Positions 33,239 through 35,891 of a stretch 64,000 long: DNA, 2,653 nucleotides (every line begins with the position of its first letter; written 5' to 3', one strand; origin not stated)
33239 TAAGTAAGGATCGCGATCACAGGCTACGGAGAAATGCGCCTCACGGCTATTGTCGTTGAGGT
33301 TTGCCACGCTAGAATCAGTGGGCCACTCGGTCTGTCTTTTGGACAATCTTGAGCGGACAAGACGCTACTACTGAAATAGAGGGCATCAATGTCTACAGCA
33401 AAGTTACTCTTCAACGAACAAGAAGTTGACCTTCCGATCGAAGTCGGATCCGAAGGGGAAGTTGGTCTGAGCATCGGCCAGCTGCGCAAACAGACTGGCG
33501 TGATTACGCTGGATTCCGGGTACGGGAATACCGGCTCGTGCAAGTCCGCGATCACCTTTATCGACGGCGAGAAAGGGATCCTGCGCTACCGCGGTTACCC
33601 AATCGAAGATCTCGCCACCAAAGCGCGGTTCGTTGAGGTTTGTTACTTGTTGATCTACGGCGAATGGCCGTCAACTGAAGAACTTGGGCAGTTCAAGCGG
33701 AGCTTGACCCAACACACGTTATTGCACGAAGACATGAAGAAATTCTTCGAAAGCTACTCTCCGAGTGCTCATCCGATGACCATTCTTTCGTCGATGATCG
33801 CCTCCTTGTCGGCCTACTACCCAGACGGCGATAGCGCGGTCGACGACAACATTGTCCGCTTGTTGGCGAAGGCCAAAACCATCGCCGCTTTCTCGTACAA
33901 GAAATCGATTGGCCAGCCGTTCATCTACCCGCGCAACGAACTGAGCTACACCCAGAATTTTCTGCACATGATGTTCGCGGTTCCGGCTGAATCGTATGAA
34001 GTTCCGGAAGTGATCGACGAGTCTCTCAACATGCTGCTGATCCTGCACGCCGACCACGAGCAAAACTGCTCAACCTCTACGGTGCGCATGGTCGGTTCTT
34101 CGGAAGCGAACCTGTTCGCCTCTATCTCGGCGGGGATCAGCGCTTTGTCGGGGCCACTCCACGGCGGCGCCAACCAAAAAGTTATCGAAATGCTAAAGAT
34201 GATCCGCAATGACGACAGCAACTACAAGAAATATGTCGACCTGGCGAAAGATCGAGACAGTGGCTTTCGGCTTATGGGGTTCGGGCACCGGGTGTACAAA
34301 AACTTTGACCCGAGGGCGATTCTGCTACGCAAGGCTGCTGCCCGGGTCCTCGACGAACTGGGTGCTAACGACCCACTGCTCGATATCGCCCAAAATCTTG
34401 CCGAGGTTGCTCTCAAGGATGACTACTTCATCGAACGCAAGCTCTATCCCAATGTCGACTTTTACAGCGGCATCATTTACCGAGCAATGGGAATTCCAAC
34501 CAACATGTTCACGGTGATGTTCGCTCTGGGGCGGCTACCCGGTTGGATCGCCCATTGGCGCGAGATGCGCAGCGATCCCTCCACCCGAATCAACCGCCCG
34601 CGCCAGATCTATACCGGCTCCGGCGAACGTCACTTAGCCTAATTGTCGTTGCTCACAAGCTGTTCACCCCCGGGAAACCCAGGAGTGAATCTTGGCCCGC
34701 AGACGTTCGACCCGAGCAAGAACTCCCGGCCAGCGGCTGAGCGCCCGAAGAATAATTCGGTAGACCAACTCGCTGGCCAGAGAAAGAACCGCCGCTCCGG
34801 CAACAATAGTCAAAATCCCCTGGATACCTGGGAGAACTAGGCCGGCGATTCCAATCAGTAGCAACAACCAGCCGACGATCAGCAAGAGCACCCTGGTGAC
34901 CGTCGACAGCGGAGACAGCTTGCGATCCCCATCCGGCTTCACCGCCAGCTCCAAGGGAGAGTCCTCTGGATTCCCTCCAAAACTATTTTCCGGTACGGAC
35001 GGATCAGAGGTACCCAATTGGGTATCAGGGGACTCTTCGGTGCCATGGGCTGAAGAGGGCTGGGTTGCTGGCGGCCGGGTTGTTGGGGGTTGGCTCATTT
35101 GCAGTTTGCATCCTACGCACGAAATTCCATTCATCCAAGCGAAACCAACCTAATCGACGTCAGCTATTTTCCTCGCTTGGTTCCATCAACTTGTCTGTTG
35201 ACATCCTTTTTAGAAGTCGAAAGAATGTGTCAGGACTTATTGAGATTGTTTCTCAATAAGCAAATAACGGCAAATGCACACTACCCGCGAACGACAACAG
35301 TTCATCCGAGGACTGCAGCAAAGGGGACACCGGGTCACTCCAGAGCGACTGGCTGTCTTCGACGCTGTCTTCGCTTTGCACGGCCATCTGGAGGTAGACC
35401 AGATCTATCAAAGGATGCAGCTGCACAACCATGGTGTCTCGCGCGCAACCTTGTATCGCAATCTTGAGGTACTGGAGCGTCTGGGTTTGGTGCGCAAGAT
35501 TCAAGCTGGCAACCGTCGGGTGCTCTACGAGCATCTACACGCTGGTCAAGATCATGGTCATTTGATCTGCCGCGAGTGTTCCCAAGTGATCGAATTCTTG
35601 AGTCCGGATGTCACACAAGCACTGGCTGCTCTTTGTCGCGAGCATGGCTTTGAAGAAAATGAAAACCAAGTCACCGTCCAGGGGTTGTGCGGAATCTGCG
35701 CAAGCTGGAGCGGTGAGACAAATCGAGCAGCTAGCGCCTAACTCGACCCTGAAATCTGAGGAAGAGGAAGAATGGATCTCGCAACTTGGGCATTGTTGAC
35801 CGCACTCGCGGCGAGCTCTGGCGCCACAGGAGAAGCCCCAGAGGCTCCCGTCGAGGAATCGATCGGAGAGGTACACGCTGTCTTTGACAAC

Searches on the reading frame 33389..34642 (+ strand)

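Call 8: search_protein_families(library=pfam, proteins=[window:33389-34642:+], max_evalue=0.01)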
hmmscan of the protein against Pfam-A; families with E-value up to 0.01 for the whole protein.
window:33389-34642:+ (417 aa): 1 family
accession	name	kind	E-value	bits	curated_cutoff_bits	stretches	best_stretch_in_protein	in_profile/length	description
PF00285.26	Citrate_synt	-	3e-137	457.9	27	1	44-405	1-357/357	Citrate synthase, C-terminal domain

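Call 9: search_protein_families(library=ncbifam, proteins=[window:33389-34642:+], max_evalue=0.01)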
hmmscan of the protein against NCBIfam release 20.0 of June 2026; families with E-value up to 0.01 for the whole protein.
window:33389-34642:+ (417 aa): 21 families
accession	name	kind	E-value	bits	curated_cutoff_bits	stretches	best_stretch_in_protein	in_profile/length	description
NF004126.0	PRK05614.1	equivalog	2.6e-190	632.4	505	1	4-416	6-424/430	citrate synthase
TIGR01798.1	cit_synth_I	equivalog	4.9e-169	562.4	485.15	1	11-415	2-411/412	citrate synthase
NF010639.0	PRK14036.1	equivalog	9.1e-100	334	502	1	42-415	7-371/379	citrate synthase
TIGR01800.1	cit_synth_II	subfamily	6.4e-95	318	421.3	1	50-415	8-361/368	2-methylcitrate synthase/citrate synthase II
NF041157.1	Cit_synThplmales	equivalog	3.8e-90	302.7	590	1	51-415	14-369/377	citrate synthase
NF041301.1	Cit_synth_Halo_CitZ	equivalog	2.7e-84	283.4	550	1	51-415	15-372/379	citrate synthase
NF010638.0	PRK14035.1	equivalog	1.4e-79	267.6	572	1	44-414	7-364/372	citrate synthase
NF010640.0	PRK14037.1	subfamily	1.2e-76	258.1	504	1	51-415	14-370/377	citrate synthase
NF010636.0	PRK14033.1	equivalog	8.5e-74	248.6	479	1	52-416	20-372/376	bifunctional 2-methylcitrate synthase/citrate synthase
NF010637.0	PRK14034.1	equivalog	1.9e-72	244.3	594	1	51-414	13-363/372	citrate synthase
NF009006.1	PRK12351.1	equivalog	4.3e-68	229.4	550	1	61-415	26-369/376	bifunctional 2-methylcitrate synthase/citrate synthase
NF009005.0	PRK12350.1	subfamily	1.6e-62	211.9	332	1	50-415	13-354/366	citrate synthase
NF010635.0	PRK14032.1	subfamily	3.6e-59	200.5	426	1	61-404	65-431/448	citrate synthase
NF009004.0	PRK12349.1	equivalog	2.5e-58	197.7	508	1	50-412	16-367/372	citrate synthase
NF007128.0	PRK09569.1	subfamily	7.8e-47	159.9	344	1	47-413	44-428/437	citrate (Si)-synthase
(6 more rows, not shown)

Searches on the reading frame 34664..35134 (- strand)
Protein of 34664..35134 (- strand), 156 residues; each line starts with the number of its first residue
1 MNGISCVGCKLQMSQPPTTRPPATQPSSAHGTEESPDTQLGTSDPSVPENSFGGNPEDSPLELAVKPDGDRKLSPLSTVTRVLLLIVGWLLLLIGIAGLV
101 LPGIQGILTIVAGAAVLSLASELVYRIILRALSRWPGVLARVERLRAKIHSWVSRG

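Call 64: search_protein_families(library=pfam, proteins=[window:34664-35134:-], max_evalue=0.01)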
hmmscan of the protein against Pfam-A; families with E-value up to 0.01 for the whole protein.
window:34664-35134:- (156 aa): 1 family
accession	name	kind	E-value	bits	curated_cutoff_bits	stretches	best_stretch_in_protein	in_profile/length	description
PF09656.15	PGPGW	-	1.3e-07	31.5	23.3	1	81-120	1-39/53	Putative transmembrane protein (PGPGW)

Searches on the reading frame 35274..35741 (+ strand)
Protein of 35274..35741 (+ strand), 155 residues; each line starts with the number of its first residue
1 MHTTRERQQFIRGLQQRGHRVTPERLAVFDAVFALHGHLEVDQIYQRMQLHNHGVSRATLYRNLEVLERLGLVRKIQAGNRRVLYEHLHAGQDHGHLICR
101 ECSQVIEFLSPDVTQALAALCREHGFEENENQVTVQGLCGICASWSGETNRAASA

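Call 64: search_protein_families(library=pfam, proteins=[window:35274-35741:+], max_evalue=0.01)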
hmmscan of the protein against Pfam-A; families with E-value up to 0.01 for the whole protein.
window:35274-35741:+ (155 aa): 6 families
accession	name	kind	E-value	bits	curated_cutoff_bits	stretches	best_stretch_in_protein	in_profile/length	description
PF01475.25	FUR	-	3.4e-25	89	23.1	1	17-135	2-120/121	Ferric uptake regulator family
PF12840.13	HTH_20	-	9.7e-06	25.9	27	1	23-75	4-50/51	Helix-turn-helix domain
PF01978.25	TrmB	-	0.0011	19.3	25.6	1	52-86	31-63/68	Sugar-specific transcriptional regulator TrmB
PF03551.20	PadR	-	0.0021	18.5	27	1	43-92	14-70/75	Transcriptional regulator PadR-like family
PF15575.11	Imm49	-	0.0085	16.2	30.1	0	16-127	83-205/217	Immunity protein 49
PF09339.16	HTH_IclR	-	0.0096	16.1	22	0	54-75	29-50/52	IclR helix-turn-helix domain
